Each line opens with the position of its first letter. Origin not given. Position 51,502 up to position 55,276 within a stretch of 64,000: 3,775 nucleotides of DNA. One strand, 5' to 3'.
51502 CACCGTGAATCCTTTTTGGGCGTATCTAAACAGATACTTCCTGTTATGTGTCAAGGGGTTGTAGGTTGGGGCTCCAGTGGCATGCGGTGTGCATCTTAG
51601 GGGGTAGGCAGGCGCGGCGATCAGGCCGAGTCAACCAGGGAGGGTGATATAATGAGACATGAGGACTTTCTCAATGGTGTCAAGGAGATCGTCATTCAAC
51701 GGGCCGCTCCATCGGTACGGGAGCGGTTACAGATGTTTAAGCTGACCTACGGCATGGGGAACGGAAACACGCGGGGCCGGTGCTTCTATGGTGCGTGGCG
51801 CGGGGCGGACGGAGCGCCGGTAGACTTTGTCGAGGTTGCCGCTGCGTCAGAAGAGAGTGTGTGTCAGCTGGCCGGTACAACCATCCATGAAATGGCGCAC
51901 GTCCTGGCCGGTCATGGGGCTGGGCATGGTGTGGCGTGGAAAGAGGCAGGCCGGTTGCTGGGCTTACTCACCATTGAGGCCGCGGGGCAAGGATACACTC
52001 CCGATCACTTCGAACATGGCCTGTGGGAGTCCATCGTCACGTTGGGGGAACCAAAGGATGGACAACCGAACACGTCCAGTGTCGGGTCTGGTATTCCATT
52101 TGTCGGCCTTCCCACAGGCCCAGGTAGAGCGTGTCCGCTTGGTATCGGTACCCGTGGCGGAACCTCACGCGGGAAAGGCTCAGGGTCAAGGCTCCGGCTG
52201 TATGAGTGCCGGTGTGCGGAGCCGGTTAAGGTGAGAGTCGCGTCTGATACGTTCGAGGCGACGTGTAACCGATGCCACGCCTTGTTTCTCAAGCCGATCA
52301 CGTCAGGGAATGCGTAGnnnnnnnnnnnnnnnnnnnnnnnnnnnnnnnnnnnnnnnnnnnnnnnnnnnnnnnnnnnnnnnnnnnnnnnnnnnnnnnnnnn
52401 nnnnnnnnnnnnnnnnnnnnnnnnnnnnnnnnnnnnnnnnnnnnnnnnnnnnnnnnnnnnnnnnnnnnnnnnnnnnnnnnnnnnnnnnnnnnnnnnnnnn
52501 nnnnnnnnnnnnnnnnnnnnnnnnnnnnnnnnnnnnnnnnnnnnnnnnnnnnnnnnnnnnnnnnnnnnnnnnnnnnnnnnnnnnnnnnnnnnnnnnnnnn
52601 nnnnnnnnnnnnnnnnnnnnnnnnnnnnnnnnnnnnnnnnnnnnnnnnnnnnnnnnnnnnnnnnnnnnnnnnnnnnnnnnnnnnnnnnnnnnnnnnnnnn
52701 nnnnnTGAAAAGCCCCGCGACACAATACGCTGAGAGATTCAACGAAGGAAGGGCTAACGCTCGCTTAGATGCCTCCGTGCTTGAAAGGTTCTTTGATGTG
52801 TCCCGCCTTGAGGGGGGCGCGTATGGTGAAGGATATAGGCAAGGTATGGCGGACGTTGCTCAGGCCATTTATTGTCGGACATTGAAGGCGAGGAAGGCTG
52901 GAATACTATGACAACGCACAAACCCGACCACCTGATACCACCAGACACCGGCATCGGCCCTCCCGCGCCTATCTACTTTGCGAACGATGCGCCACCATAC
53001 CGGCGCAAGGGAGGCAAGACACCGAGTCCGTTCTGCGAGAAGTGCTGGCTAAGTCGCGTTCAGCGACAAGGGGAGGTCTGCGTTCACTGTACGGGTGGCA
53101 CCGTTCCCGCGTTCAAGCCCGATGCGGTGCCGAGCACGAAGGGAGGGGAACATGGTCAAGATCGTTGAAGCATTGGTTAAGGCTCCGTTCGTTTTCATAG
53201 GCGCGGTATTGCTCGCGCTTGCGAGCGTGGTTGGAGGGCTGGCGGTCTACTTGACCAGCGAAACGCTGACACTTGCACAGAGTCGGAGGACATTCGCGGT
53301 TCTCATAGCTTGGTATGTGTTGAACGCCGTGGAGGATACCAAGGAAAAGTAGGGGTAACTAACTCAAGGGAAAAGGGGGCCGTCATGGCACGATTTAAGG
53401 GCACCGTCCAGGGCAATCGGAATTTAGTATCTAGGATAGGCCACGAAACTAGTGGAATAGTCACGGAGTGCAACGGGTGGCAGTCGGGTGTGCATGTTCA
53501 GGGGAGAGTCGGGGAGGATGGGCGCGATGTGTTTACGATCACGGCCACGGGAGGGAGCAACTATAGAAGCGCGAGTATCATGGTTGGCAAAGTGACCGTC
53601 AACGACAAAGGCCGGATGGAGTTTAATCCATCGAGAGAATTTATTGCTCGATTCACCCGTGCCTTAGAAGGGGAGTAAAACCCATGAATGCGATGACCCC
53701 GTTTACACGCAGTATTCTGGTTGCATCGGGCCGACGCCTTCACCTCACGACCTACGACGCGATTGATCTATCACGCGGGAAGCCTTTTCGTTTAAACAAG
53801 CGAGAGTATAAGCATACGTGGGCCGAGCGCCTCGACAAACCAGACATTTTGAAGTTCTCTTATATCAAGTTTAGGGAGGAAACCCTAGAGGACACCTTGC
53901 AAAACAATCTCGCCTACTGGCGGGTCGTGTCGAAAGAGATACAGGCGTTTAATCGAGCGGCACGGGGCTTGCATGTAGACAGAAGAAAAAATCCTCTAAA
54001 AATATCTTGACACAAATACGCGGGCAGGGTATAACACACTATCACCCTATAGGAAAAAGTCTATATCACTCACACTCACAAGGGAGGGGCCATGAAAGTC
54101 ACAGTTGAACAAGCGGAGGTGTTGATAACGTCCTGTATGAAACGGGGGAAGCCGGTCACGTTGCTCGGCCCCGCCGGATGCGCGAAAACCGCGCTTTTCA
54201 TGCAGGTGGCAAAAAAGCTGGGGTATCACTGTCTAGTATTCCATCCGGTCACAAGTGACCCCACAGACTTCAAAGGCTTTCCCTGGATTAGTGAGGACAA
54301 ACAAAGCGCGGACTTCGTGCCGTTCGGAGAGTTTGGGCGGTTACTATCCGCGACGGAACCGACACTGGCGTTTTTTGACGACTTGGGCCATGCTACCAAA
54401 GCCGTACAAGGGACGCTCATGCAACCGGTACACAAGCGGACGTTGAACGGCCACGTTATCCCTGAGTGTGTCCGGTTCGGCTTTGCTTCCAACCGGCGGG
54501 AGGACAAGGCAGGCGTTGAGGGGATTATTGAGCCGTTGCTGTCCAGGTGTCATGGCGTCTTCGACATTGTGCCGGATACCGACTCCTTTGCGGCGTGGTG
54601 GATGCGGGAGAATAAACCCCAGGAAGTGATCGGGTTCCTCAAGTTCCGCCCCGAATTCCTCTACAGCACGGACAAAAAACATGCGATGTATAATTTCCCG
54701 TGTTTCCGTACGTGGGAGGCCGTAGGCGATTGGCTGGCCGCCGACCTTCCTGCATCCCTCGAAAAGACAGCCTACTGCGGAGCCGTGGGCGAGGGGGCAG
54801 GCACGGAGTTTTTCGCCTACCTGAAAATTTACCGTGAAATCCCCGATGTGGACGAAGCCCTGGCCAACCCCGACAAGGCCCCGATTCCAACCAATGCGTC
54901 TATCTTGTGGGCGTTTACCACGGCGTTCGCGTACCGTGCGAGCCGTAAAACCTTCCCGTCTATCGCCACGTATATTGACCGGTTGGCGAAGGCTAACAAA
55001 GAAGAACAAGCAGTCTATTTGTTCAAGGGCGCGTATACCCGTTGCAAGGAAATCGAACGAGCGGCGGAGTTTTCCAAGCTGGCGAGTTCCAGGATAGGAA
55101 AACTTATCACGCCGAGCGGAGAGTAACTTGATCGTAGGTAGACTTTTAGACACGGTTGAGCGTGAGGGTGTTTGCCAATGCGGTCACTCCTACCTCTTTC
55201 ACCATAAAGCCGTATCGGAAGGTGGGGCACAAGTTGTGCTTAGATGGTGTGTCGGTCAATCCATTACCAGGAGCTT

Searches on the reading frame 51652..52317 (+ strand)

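Call 20: search_protein_families(library=phrogs, proteins=[window:51652-52317:+], max_evalue=0.00001)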
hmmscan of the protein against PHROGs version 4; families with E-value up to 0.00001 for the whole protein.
window:51652-52317:+ (221 aa): 1 family
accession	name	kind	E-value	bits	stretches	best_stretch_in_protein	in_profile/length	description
phrog_6361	-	unknown function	8e-09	36.5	1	25-211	32-198/203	-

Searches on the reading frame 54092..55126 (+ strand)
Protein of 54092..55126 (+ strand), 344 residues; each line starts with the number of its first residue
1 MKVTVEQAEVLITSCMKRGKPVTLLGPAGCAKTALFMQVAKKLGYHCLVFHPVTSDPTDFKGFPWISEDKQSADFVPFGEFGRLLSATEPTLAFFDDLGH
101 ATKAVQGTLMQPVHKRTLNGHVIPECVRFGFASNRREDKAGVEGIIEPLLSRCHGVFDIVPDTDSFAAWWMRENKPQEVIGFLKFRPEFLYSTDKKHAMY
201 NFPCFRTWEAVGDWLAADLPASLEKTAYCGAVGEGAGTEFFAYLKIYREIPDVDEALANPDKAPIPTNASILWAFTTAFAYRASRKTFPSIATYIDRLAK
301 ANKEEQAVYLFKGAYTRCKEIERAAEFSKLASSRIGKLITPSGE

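Call 10: search_protein_families(library=phrogs, proteins=[window:54092-55126:+], max_evalue=0.001)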
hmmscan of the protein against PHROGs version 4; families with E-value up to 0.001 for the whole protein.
window:54092-55126:+ (344 aa): 3 families
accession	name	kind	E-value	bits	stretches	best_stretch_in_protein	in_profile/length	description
phrog_1297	-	other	9.5e-58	196.9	1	1-331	7-346/356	ATPase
phrog_16335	-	other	9.1e-10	39.2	1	3-153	10-162/267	ATPase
phrog_168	-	DNA, RNA and nucleotide metabolism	0.00024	21.9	1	11-163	36-160/314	clamp loader of DNA polymerase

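Call 12: search_protein_families(library=pfam, proteins=[window:54092-55126:+], max_evalue=0.01)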
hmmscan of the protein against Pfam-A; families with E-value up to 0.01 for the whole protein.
window:54092-55126:+ (344 aa): 2 families
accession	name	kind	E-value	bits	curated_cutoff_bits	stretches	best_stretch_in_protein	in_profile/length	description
PF07728.20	AAA_5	-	2e-06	28.3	22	1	22-119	2-96/139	AAA domain (dynein-related subfamily)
PF12775.13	AAA_7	-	0.0016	18.4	25.8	1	8-44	22-58/181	P-loop containing dynein motor region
